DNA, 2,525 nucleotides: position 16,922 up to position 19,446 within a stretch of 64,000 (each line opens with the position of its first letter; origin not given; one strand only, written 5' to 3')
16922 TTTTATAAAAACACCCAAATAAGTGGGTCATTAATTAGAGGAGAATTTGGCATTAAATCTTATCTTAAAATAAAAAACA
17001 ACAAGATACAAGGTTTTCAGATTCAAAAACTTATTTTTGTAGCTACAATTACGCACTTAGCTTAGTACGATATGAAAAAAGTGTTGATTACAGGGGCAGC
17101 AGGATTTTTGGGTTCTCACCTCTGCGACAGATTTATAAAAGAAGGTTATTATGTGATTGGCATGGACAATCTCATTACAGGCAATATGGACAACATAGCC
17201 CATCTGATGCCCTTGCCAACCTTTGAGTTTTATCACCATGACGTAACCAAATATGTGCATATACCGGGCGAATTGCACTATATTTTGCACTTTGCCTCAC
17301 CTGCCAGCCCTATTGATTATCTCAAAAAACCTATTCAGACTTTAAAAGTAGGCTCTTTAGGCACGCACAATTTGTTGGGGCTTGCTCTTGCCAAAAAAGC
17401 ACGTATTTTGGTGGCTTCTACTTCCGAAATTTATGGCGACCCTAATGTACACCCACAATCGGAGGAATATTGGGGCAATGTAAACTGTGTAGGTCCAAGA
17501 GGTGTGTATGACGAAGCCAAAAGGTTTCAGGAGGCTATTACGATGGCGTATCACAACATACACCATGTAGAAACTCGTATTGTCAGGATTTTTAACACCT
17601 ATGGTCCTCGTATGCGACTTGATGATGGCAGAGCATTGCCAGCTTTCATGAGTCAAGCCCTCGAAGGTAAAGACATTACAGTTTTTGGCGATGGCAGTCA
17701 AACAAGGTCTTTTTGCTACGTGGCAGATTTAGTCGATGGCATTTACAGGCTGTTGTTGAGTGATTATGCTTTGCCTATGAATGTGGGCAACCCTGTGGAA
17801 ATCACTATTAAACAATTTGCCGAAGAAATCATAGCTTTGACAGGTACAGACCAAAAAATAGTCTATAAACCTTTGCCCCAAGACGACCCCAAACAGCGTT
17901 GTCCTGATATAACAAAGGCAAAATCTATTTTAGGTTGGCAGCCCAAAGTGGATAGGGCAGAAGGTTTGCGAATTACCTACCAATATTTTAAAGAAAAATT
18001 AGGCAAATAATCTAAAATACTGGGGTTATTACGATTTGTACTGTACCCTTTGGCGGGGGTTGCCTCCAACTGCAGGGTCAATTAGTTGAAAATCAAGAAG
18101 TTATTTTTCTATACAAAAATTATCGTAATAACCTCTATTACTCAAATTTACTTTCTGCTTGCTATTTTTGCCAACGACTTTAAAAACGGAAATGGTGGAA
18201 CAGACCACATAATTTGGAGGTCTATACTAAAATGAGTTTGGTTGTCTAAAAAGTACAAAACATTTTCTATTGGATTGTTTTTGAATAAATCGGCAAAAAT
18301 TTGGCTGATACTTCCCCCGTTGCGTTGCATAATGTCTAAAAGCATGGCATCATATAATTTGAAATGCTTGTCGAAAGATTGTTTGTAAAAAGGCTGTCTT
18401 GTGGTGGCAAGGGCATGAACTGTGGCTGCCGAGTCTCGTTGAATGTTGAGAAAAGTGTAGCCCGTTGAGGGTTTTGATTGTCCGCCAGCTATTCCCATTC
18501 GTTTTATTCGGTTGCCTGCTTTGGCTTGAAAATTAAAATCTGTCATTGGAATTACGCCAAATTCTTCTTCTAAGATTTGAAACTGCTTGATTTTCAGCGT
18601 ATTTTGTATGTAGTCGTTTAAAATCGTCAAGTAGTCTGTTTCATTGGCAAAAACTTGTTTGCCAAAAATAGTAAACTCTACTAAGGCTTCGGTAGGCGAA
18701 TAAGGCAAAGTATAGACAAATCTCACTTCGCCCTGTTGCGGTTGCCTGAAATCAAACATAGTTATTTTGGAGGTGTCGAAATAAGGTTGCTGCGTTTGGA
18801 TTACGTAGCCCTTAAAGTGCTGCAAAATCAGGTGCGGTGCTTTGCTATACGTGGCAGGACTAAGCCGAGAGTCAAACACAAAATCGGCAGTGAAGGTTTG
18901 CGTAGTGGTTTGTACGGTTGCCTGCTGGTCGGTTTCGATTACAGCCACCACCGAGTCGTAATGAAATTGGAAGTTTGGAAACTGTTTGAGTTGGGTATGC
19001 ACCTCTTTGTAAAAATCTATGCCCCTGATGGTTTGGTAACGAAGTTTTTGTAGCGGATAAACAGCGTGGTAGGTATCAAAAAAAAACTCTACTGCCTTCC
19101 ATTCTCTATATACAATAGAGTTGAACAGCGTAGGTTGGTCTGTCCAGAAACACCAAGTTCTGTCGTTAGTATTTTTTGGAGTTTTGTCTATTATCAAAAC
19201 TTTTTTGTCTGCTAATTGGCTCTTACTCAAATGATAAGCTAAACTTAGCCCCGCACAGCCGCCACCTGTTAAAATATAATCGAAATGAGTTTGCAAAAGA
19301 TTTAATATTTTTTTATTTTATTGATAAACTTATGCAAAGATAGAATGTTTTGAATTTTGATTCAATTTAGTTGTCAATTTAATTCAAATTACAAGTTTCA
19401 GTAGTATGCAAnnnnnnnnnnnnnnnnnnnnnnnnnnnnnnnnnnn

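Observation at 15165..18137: Two copies of a 115-bp MITE-like element with 16-bp terminal inverted repeats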

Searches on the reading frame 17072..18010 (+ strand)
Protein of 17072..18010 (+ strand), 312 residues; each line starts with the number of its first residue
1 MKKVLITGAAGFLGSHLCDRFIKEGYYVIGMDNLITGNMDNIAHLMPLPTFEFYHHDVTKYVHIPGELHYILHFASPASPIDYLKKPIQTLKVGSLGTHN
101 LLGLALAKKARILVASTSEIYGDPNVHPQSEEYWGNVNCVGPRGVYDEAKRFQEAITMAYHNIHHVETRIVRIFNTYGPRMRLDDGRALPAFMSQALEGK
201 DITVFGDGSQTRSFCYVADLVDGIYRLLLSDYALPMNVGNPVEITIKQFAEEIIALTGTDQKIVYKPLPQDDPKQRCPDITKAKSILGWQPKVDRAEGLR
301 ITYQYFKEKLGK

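Call 7: search_protein_families(library=pfam, proteins=[window:17072-18010:+])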
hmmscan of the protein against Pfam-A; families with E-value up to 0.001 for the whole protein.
window:17072-18010:+ (312 aa): 5 families
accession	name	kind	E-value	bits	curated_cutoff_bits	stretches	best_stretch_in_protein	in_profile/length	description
PF16363.11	GDP_Man_Dehyd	-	7.3e-48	164.2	27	1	5-301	1-331/332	GDP-mannose 4,6 dehydratase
PF01370.27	Epimerase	-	2.7e-46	158.4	20.9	1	4-230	1-227/240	NAD dependent epimerase/dehydratase family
PF01073.25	3Beta_HSD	-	3.8e-07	29.8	22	1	5-221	1-222/280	3-beta hydroxysteroid dehydrogenase/isomerase family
PF04321.23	RmlD_sub_bind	-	6.1e-07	29.2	27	1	3-269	2-242/287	RmlD substrate binding domain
PF02719.21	Polysacc_synt_2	-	1.5e-05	24.8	20.2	0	140-261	132-251/293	Polysaccharide biosynthesis protein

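Call 10: find_encoding_contigs(protein=window:17072-18010:+, flank=3000, max_places=6)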
Protein window:17072-18010:+ (312 aa): 2 contigs read that carry it; 2 places shown.
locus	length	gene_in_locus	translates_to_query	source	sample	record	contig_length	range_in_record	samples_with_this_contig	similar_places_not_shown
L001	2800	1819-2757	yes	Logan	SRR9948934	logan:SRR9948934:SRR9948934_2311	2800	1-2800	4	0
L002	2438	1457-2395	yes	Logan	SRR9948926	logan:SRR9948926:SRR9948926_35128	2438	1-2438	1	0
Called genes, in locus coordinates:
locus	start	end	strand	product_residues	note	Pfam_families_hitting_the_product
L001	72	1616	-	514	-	-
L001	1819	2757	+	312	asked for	PF01073:3Beta_HSD (weak), PF01370:Epimerase, PF02719:Polysacc_synt_2 (faint), PF04321:RmlD_sub_bind (weak), PF16363:GDP_Man_Dehyd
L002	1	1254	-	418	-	?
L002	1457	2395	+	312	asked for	PF01073:3Beta_HSD (weak), PF01370:Epimerase, PF02719:Polysacc_synt_2 (faint), PF04321:RmlD_sub_bind (weak), PF16363:GDP_Man_Dehyd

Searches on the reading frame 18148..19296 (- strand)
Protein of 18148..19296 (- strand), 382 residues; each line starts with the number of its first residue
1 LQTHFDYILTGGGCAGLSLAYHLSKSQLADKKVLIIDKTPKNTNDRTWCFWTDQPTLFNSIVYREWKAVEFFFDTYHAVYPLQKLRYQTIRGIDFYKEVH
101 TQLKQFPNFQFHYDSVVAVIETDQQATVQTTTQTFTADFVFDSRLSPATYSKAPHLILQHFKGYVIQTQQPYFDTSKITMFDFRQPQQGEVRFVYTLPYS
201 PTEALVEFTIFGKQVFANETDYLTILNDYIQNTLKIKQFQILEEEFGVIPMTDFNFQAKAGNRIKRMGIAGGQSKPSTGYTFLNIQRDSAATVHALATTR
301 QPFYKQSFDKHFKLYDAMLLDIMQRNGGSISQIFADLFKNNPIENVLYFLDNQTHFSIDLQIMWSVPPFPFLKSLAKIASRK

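Call 7: search_protein_families(library=pfam, proteins=[window:18148-19296:-])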
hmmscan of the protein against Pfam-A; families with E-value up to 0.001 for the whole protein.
window:18148-19296:- (382 aa): 4 families
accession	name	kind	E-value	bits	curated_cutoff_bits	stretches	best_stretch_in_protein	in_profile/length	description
PF05834.18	Lycopene_cycl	-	1.7e-52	179.2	23.4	1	6-375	1-379/380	Lycopene cyclase protein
PF13738.12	Pyr_redox_3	-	1.3e-05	25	30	1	9-141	2-129/305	Pyridine nucleotide-disulphide oxidoreductase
PF01266.30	DAO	-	0.0001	22.4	27.9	0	11-39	6-31/353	FAD dependent oxidoreductase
PF13450.12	NAD_binding_8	-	0.00016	22.3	21.9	1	11-40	3-29/68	NAD(P)-binding Rossmann-like domain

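Call 32: list_cluster_members(proteins=[P0001, window:18148-19296:-, window:17072-18010:+, window:13999-15153:+])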
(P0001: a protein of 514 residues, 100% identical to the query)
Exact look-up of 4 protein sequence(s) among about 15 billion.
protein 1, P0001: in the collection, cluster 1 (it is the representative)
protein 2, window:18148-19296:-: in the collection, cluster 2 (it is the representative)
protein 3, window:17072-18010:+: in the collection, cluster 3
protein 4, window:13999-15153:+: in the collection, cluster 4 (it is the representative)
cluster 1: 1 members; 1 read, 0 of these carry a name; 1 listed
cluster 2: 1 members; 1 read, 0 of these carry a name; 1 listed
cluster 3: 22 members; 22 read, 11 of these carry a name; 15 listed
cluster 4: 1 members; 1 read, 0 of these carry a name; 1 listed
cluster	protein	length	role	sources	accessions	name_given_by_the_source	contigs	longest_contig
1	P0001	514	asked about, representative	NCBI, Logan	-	-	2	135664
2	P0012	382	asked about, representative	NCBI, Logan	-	-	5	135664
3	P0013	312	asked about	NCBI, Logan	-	-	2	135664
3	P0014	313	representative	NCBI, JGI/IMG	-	dTDP-glucose 4,6-dehydratase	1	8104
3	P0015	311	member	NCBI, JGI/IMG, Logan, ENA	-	dTDP-glucose 4,6-dehydratase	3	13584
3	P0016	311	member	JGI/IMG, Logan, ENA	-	dTDP-glucose 4,6-dehydratase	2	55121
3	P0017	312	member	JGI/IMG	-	dTDP-glucose 4,6-dehydratase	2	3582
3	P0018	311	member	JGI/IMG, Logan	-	dTDP-glucose 4,6-dehydratase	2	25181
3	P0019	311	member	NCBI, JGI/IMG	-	dTDP-glucose 4,6-dehydratase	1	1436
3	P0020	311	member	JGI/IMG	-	dTDP-glucose 4,6-dehydratase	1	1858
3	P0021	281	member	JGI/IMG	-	dTDP-glucose 4,6-dehydratase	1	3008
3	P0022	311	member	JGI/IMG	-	dTDP-glucose 4,6-dehydratase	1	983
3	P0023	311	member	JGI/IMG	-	dTDP-glucose 4,6-dehydratase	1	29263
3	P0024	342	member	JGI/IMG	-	dTDP-glucose 4,6-dehydratase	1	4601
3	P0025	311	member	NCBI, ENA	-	-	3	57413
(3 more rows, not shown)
